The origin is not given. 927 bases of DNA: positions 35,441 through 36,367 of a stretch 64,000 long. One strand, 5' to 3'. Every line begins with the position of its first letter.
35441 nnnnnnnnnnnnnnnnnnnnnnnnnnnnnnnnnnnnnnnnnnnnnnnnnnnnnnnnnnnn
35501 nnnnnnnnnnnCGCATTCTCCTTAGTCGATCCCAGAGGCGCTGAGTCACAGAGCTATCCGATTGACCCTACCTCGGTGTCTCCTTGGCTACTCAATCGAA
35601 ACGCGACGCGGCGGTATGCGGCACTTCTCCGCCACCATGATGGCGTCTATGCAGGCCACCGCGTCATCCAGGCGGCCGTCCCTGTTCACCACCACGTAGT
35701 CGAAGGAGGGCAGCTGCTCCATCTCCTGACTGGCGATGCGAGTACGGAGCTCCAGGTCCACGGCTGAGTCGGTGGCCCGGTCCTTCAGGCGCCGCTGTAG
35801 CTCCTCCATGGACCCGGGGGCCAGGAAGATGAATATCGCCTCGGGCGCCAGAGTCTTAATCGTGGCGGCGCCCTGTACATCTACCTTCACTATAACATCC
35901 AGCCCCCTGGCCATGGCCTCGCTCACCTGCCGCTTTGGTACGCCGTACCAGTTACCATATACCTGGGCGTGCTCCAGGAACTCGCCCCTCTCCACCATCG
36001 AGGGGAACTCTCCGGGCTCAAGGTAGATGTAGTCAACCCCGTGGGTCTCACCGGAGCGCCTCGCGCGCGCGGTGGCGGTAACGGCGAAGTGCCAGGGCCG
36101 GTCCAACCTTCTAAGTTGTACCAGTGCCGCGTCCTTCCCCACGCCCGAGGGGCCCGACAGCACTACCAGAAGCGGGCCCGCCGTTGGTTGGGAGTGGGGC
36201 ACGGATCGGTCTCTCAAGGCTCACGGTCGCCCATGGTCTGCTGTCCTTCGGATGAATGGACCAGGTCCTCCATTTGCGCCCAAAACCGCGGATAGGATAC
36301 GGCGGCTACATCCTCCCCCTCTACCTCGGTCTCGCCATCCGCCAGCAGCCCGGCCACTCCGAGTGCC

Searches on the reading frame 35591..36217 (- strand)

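Call 46: search_protein_families(library=ncbifam, proteins=[P0001, P0002], max_evalue=1e-10)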
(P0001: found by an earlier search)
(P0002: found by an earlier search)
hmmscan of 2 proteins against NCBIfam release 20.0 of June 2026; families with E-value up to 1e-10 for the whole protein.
P0001 (288 aa): 4 families
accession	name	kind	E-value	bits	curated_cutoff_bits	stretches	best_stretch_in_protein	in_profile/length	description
NF004019.1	PRK05481.1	subfamily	5.5e-111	370.4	203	1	14-267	2-255/286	lipoyl synthase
NF009544.0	PRK12928.1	subfamily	5.7e-109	364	210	1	5-268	12-276/300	lipoyl synthase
TIGR00510.1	lipA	equivalog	3.1e-101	338.7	310.25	1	10-268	14-273/302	lipoyl synthase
NF053790.1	LplA_LipA_fuse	exception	6.7e-96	322.2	800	1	8-266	328-584/606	bifunctional lipoate--protein ligase/lipoyl synthase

P0002 (298 aa): 4 families
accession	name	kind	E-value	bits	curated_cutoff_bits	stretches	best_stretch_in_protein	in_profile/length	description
NF004019.1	PRK05481.1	subfamily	3.5e-123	410.5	203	1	14-291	2-279/286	lipoyl synthase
NF009544.0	PRK12928.1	subfamily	1.7e-121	405.1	210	1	5-289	12-297/300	lipoyl synthase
TIGR00510.1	lipA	equivalog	1.8e-113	378.8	310.25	1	10-290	14-296/302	lipoyl synthase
NF053790.1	LplA_LipA_fuse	exception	1.6e-107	360.5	800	1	8-286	328-604/606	bifunctional lipoate--protein ligase/lipoyl synthase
